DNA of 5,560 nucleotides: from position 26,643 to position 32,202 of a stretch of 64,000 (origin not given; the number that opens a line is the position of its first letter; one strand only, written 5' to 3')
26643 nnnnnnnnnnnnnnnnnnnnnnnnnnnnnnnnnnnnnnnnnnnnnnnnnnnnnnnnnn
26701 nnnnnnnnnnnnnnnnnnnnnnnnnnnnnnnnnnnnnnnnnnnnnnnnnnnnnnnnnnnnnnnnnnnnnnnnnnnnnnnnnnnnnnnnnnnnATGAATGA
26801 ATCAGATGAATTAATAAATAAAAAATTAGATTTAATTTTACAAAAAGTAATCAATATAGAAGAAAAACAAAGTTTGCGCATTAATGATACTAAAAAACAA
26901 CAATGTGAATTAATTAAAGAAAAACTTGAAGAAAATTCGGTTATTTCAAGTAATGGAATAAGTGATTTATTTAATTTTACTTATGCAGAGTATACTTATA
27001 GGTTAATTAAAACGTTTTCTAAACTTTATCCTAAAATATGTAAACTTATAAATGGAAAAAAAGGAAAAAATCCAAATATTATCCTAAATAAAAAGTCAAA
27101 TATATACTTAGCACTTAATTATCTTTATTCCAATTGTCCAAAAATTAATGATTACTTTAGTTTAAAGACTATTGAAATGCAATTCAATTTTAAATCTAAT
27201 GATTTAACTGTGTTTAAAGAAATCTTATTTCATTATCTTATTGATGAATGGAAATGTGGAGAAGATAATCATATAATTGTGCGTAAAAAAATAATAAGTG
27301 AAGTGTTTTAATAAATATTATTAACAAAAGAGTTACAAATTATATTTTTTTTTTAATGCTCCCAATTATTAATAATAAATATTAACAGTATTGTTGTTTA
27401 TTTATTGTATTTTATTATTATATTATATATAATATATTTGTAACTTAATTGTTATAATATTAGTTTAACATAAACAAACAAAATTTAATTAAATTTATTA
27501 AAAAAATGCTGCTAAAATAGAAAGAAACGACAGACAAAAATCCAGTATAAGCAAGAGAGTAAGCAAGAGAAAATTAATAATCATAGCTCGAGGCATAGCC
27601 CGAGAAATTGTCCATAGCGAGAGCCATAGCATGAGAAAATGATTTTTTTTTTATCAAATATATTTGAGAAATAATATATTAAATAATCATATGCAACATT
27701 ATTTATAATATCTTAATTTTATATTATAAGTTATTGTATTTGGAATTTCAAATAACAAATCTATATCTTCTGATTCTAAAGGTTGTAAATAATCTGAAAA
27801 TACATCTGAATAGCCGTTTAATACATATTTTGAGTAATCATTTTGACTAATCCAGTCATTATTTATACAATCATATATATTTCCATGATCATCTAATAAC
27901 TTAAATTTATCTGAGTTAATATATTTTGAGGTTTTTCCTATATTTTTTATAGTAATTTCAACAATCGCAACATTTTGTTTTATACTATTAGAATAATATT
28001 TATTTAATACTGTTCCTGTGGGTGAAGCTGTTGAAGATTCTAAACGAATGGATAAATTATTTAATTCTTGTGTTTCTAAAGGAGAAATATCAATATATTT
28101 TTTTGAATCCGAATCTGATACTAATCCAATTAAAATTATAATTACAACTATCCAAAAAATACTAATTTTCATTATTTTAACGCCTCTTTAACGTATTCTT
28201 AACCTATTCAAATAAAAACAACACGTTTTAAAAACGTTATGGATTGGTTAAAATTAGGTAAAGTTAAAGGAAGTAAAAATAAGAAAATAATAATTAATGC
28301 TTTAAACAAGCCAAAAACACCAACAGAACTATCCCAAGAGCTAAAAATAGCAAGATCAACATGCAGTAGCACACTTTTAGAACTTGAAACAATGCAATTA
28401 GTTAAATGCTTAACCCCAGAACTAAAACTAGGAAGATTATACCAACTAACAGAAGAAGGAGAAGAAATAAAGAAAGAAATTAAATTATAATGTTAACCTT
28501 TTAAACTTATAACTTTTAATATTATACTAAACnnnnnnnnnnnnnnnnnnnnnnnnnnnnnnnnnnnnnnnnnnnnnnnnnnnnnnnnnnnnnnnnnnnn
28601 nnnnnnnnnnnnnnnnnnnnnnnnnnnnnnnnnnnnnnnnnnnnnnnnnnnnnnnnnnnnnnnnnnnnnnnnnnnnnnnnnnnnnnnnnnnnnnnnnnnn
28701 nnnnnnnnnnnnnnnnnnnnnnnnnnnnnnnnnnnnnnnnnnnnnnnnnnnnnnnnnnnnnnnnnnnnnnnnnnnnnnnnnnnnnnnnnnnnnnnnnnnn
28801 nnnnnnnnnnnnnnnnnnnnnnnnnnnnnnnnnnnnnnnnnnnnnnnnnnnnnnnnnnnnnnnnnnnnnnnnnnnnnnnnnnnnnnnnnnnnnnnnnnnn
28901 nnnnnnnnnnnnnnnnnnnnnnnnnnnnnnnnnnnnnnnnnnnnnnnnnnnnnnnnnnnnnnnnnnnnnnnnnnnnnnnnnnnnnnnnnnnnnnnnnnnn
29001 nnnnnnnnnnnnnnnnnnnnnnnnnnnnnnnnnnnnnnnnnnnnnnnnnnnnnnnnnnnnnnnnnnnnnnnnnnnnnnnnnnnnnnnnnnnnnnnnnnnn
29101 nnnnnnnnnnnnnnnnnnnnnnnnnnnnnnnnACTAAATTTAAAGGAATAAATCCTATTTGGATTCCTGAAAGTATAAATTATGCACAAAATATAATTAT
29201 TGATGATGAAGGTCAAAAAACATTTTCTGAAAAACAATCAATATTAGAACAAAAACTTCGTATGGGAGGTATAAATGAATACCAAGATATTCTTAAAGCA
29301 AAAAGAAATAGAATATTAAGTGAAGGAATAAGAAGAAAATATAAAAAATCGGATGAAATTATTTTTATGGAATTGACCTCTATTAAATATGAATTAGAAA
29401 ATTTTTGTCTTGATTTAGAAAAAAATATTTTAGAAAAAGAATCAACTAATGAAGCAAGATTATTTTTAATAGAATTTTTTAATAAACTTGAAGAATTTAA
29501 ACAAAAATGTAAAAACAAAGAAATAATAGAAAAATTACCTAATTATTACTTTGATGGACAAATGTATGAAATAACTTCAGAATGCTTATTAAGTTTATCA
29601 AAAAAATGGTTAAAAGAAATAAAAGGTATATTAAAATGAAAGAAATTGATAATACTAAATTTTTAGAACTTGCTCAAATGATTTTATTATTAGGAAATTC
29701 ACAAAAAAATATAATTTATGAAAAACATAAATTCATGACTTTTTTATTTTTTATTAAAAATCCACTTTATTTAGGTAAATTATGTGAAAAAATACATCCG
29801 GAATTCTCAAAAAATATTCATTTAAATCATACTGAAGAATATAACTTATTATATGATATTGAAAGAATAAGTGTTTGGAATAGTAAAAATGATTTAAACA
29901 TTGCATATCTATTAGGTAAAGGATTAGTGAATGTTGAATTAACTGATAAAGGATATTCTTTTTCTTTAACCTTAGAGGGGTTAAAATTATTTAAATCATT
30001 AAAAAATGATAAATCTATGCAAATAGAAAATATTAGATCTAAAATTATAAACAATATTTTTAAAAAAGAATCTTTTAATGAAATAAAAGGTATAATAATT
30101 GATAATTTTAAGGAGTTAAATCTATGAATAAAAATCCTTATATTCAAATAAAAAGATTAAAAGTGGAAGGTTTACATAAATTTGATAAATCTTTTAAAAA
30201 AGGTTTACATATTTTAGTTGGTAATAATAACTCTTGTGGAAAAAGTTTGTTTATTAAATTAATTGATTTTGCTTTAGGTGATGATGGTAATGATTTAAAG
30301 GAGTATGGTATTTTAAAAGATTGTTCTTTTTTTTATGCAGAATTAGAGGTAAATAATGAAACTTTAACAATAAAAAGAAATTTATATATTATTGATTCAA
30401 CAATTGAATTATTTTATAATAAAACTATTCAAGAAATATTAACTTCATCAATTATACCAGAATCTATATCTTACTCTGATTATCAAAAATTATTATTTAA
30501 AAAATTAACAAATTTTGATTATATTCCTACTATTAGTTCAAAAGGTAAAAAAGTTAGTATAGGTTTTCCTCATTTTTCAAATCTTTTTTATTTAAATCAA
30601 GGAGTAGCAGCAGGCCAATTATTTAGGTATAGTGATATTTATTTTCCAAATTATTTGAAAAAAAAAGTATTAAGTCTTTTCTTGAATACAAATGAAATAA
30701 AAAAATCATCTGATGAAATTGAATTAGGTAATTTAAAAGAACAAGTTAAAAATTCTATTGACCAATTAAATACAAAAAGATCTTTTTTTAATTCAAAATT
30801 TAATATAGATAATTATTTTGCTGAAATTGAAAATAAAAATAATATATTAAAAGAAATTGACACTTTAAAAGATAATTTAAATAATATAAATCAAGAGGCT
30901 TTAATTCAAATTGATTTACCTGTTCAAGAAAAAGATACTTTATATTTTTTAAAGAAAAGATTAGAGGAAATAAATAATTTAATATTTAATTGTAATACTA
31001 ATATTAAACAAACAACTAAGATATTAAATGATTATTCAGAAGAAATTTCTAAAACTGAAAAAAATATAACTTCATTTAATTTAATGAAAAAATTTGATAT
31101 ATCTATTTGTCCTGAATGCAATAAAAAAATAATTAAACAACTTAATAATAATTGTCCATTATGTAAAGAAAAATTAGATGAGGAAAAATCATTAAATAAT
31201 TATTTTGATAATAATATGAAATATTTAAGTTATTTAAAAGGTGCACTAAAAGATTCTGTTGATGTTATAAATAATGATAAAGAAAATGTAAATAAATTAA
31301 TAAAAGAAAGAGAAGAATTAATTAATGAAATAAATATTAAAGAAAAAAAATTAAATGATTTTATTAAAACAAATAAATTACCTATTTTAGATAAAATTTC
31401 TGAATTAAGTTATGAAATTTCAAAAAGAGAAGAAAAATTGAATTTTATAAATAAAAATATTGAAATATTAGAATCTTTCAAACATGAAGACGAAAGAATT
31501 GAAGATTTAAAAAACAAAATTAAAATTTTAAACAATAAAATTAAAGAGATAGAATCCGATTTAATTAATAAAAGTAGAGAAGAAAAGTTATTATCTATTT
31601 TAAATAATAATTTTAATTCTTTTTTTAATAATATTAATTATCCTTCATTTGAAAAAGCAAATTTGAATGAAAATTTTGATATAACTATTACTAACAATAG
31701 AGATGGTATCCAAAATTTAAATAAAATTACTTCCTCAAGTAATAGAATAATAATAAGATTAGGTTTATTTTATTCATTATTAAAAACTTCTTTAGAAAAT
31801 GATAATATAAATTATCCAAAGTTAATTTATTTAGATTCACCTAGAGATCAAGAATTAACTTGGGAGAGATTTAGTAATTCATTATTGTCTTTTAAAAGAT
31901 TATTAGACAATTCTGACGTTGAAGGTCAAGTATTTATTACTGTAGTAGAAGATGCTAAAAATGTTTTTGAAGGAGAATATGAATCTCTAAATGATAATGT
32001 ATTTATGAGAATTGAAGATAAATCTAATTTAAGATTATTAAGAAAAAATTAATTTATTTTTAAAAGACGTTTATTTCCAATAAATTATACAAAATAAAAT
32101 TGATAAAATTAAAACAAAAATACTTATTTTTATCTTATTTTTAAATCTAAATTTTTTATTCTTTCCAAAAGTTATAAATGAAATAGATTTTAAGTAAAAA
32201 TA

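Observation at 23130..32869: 9.7-kb integrative element in tRNA-Asp with intact integrase and defence-like cargo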

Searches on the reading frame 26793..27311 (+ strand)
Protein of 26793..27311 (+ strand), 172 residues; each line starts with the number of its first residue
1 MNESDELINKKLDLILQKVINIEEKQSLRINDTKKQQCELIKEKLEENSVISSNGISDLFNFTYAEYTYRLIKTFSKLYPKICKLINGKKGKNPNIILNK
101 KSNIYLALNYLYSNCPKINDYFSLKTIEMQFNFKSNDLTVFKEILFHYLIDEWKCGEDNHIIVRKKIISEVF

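Call 8: search_protein_families(library=pfam, max_evalue=0.01, proteins=[window:26793-27311:+])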
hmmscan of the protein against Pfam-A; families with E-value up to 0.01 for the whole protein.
window:26793-27311:+ (172 aa): 0 families

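Call 9: search_protein_families(library=padloc, max_evalue=0.01, proteins=[window:26793-27311:+])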
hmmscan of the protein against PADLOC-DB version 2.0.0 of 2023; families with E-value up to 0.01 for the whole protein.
window:26793-27311:+ (172 aa): 0 families

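Call 31: search_protein_families(library=phrogs, max_evalue=0.01, proteins=[window:26793-27311:+])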
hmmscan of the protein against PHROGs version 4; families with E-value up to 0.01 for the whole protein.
window:26793-27311:+ (172 aa): 0 families

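Call 36: search_protein_families(library=ncbifam, max_evalue=0.01, proteins=[window:26793-27311:+])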
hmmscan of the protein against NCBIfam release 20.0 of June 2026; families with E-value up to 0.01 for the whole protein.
window:26793-27311:+ (172 aa): 0 families

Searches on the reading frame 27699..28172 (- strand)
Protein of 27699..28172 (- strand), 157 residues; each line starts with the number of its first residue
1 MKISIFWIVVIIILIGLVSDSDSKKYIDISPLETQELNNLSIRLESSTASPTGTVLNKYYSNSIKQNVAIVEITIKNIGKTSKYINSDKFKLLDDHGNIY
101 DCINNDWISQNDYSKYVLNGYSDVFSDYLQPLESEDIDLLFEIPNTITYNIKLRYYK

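Call 8: search_protein_families(library=pfam, max_evalue=0.01, proteins=[window:27699-28172:-])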
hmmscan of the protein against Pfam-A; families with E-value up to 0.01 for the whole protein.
window:27699-28172:- (157 aa): 2 families
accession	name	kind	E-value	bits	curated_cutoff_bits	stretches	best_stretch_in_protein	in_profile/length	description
PF11611.13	DUF4352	-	1.4e-07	32.3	25.9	1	35-148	7-106/122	Domain of unknown function (DUF4352)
PF18705.7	DUF5643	-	8e-05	23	34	1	29-150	4-101/115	Family of unknown function (DUF5643)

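Call 9: search_protein_families(library=padloc, max_evalue=0.01, proteins=[window:27699-28172:-])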
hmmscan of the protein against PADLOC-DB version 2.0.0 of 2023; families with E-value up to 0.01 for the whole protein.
window:27699-28172:- (157 aa): 0 families

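Call 31: search_protein_families(library=phrogs, max_evalue=0.01, proteins=[window:27699-28172:-])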
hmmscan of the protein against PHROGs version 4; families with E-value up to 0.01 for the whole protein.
window:27699-28172:- (157 aa): 1 family
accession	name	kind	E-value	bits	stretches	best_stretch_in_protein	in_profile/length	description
phrog_806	-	unknown function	1.7e-08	35.8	1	34-148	59-164/187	-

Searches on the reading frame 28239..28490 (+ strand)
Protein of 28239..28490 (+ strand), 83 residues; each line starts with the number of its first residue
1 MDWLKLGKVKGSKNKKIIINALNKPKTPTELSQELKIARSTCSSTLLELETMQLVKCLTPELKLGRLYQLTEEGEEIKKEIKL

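Call 8: search_protein_families(library=pfam, max_evalue=0.01, proteins=[window:28239-28490:+])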
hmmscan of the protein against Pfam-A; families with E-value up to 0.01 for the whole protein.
window:28239-28490:+ (83 aa): 6 families
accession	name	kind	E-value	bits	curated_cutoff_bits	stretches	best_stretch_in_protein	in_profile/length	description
PF25213.1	HVO_A0261_N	-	0.00011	22.4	35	1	11-78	9-71/86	HVO_A0261 N-terminal domain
PF01638.23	HxlR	-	0.00053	20.2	20.8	1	16-81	9-76/91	HxlR-like helix-turn-helix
PF01325.25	Fe_dep_repress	-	0.001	19.7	26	1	27-56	24-53/60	Iron dependent repressor, N-terminal DNA binding domain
PF13412.12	HTH_24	-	0.0056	16.7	21.9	1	26-56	18-48/48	Winged helix-turn-helix DNA-binding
PF12802.13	MarR_2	-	0.0095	16.5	27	0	23-55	17-50/61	MarR family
PF01978.25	TrmB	-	0.0096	16.2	25.6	0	23-56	20-53/68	Sugar-specific transcriptional regulator TrmB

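Call 9: search_protein_families(library=padloc, max_evalue=0.01, proteins=[window:28239-28490:+])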
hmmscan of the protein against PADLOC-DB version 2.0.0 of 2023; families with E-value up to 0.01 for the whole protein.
window:28239-28490:+ (83 aa): 8 families
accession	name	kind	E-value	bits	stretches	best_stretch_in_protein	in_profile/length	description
PDLC01848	CARF3--CARF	-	1.1e-05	23.2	1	12-75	136-190/197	-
PDLC01438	Csa3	-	1.3e-05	23.4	1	11-75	147-206/305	"CAS-I,CAS-II,CAS-III,CAS-IV,CAS-V,CAS-VI; associated_signaling"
PDLC01434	CasR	-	0.00011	20.2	1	8-72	123-184/191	"CAS-I,CAS-II,CAS-III,CAS-IV,CAS-V,CAS-VI; associated_signaling"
PDLC01858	CARF3--CARF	-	0.00069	17.6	1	12-63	144-189/204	-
PDLC01268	CasR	-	0.0008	17.4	1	6-61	117-169/179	"CAS-I,CAS-II,CAS-III,CAS-IV,CAS-V,CAS-VI; associated_signaling"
PDLC01044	Csa3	-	0.0017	16.3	1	18-75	142-191/194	Type I-A associated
PDLC01865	CARF3--CARF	-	0.0025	15.5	1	12-75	148-208/215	-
PDLC01879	CARF3--CARF_TM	-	0.0069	14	1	29-75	174-214/222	-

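Call 31: search_protein_families(library=phrogs, max_evalue=0.01, proteins=[window:28239-28490:+])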
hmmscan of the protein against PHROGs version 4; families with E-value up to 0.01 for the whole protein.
window:28239-28490:+ (83 aa): 2 families
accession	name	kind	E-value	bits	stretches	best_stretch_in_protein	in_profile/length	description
phrog_2440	-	transcription regulation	0.00012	23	1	25-76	43-93/126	transcriptional regulator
phrog_11195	-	unknown function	0.0029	18.1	1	17-76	29-90/122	-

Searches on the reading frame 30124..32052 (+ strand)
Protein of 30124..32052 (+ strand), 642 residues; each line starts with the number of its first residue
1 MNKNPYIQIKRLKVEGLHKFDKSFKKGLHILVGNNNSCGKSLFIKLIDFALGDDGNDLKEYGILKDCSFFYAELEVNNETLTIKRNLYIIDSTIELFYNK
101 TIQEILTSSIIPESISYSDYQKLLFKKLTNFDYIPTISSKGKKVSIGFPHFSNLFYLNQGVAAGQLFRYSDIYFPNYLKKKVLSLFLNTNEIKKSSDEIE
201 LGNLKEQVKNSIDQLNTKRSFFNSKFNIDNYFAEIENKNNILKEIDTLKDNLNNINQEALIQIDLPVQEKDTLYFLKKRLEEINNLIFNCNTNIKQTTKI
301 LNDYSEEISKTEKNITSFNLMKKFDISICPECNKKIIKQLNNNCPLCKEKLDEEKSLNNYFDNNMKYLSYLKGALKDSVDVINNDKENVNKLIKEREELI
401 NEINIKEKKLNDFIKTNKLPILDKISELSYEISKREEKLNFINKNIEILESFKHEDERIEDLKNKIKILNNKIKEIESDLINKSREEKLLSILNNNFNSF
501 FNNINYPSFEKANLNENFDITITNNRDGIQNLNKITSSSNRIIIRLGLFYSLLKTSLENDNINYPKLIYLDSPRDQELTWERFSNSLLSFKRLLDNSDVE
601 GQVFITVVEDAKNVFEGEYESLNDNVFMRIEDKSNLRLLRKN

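Call 8: search_protein_families(library=pfam, max_evalue=0.01, proteins=[window:30124-32052:+])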
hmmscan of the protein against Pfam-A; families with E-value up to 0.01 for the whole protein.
window:30124-32052:+ (642 aa): 1 family
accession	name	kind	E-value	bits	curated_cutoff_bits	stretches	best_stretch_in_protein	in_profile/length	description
PF14570.12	zf-RING_4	-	0.0073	16.5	27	0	327-350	23-46/48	RING/Ubox like zinc-binding domain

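Call 9: search_protein_families(library=padloc, max_evalue=0.01, proteins=[window:30124-32052:+])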
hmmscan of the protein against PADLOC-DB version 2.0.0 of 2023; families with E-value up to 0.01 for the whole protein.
window:30124-32052:+ (642 aa): 9 families
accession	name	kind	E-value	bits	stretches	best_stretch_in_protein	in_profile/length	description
PDLC03862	LmuB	-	1.9e-45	153.4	1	1-574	1-566/643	-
PDLC03859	LmuB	-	2.3e-39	134.1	1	7-611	3-588/611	-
PDLC03863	LmuB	-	7.4e-39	131.9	1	7-606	3-577/610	-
PDLC03866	LmuB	-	1.2e-28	97.8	1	7-572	4-559/641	-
PDLC03864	LmuB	-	2.2e-26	90.6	1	17-609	63-634/657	-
PDLC02739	PbeC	-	2.6e-05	21.1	1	371-536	385-550/644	PbeC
PDLC03865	LmuB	-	7e-05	19.2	1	181-553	345-729/1007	-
PDLC00254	LmuB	-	0.00058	16.6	0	22-616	22-525/563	AAA ATPase domain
PDLC03868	LmuB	-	0.0026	14.1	1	237-488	219-455/1035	-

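Call 34: search_solved_structures(query=window:30124-32052:+, max_evalue=0.1)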
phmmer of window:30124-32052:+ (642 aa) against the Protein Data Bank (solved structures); distinct sequences matched with E-value up to 0.1: 2.
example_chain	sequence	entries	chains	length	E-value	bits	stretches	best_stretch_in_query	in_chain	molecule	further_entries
9vli_J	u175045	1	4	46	0.056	15.2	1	277-313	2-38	Degradation enzyme regulation protein DegQ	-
2pzz_A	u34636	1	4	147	0.075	14.7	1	213-316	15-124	UPF0201 protein MJ1564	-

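Call 36: search_protein_families(library=ncbifam, max_evalue=0.01, proteins=[window:30124-32052:+])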
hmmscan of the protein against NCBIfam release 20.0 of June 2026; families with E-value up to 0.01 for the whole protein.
window:30124-32052:+ (642 aa): 2 families
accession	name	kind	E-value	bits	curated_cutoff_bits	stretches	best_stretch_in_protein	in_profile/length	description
NF045487.1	ASRP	equivalog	8.6e-13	47.7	300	1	348-544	337-538/593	archaea-specific SMC-related protein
NF003034.1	PRK03918.1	equivalog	1.4e-05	23.3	700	1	189-482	285-574/878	DNA double-strand break repair ATPase Rad50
